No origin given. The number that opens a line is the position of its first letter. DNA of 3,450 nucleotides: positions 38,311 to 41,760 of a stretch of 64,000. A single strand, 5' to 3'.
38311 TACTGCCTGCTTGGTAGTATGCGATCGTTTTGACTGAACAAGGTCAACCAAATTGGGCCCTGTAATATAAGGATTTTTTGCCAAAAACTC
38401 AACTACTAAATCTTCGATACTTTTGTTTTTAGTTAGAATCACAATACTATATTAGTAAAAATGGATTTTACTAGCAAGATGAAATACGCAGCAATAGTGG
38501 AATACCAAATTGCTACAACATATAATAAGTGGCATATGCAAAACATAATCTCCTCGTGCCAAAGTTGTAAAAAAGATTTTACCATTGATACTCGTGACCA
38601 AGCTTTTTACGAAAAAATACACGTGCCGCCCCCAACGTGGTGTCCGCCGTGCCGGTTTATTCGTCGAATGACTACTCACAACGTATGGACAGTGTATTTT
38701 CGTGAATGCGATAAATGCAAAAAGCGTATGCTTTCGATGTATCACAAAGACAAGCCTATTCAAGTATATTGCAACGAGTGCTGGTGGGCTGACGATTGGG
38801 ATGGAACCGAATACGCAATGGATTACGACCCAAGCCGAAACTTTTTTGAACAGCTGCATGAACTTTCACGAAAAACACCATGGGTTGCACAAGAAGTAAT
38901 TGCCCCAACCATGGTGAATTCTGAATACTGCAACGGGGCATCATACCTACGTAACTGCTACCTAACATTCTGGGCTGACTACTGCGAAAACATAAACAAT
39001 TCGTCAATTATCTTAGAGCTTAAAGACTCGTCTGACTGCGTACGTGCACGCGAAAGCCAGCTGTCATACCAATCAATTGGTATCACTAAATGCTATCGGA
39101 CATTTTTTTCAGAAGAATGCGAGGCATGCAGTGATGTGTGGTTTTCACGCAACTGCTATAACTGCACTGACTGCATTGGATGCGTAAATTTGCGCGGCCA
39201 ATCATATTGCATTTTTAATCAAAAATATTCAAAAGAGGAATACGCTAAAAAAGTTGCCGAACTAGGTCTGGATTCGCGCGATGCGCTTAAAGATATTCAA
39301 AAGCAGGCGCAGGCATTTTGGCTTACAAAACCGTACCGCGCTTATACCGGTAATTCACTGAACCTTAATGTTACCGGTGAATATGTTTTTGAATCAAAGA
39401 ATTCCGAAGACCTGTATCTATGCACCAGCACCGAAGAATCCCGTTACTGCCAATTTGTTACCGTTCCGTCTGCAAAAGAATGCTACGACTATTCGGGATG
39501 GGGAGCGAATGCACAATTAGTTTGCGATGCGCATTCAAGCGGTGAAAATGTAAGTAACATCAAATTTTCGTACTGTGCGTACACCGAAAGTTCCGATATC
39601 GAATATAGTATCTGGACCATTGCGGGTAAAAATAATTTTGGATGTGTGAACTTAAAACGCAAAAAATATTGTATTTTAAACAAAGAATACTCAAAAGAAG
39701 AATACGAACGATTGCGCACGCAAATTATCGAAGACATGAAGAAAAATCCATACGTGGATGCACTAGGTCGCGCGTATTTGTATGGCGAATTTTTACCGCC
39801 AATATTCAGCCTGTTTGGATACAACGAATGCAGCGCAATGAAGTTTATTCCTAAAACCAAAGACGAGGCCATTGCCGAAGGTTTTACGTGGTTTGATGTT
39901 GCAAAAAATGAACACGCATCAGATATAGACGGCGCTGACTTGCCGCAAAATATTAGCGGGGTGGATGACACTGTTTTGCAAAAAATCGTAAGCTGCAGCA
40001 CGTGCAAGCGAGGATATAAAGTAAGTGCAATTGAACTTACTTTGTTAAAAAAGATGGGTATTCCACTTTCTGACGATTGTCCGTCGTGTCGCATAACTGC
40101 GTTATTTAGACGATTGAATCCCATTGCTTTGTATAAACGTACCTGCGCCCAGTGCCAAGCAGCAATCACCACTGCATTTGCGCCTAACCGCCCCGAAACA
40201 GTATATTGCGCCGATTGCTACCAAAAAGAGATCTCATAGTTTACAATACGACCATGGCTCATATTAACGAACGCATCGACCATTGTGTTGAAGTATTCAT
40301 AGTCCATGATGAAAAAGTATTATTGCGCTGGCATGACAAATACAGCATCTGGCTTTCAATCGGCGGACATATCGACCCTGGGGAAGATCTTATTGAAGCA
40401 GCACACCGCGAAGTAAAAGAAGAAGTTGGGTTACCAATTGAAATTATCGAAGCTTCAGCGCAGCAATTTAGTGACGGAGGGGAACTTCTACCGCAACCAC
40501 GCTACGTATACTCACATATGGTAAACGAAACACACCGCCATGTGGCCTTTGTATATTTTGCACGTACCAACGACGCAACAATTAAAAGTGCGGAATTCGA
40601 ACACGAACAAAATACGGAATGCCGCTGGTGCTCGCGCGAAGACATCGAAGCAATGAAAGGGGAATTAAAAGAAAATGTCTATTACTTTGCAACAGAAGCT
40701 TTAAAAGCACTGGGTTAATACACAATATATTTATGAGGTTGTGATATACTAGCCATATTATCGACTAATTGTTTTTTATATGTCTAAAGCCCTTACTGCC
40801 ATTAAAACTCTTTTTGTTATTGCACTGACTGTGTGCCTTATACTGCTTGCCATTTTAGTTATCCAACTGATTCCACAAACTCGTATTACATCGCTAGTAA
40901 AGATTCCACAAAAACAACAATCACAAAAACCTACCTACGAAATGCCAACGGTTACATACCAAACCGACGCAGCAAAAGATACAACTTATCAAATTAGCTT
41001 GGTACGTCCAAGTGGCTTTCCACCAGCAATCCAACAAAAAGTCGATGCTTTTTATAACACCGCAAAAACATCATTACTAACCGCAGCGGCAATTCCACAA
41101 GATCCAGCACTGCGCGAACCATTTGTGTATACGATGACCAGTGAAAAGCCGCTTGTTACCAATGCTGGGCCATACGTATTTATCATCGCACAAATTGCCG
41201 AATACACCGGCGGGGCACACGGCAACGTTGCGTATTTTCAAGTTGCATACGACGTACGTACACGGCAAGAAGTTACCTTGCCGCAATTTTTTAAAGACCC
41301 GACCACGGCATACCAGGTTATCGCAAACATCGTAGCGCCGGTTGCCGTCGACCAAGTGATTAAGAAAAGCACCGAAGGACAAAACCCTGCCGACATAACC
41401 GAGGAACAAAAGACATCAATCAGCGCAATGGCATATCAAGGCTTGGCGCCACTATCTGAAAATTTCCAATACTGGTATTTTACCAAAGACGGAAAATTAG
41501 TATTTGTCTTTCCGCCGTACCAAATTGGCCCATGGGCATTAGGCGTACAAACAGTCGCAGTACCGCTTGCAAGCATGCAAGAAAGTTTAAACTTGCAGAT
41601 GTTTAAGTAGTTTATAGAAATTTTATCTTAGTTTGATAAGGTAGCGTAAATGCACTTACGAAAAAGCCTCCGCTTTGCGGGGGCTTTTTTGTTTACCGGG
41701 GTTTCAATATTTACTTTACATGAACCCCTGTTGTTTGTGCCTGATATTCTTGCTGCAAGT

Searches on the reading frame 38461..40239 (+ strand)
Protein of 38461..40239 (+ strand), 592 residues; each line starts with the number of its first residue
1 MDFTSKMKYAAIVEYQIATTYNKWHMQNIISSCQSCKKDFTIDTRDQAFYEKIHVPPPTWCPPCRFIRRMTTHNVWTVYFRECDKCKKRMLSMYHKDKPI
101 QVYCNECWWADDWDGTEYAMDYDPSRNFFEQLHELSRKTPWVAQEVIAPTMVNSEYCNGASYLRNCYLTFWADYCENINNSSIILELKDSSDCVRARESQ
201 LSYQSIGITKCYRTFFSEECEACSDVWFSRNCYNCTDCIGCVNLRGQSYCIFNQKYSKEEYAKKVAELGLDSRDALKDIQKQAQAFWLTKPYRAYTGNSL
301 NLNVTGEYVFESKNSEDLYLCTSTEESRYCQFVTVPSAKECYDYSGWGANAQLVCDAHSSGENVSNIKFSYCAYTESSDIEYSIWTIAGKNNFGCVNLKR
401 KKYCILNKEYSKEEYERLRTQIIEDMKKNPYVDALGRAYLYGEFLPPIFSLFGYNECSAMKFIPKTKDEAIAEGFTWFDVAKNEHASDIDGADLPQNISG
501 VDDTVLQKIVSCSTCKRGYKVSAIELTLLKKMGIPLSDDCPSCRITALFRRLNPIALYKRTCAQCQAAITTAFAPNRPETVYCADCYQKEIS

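Call 25: search_protein_families(library=pfam, proteins=[window:38461-40239:+], max_evalue=0.001)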
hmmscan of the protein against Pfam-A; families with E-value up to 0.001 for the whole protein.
window:38461-40239:+ (592 aa): 2 families
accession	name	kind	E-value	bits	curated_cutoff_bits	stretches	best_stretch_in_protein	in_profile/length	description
PF23477.1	zf_Tbcl_2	-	1.4e-06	28.3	27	1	558-590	4-36/37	Probable treble clef zinc finger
PF13451.12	zf_Tbcl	-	0.00073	19.9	24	1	32-68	6-43/48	Probable treble clef domain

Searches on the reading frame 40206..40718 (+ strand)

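Call 106: search_protein_families(library=pfam, proteins=[window:40206-40718:+], max_evalue=0.001)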
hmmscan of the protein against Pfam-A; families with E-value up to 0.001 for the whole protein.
window:40206-40718:+ (170 aa): 1 family
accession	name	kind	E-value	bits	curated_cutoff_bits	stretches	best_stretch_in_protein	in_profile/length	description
PF00293.34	NUDIX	-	6.4e-16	59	21.1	1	30-150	8-119/134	NUDIX domain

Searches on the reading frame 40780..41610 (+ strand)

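Call 106: search_protein_families(library=pfam, proteins=[window:40780-41610:+], max_evalue=0.001)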
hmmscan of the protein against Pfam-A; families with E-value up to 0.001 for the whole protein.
window:40780-41610:+ (276 aa): 1 family
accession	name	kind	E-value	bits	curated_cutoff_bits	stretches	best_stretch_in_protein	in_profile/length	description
PF11738.13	DUF3298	-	2.7e-10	41.5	24.1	1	171-263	4-83/84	Protein of unknown function (DUF3298)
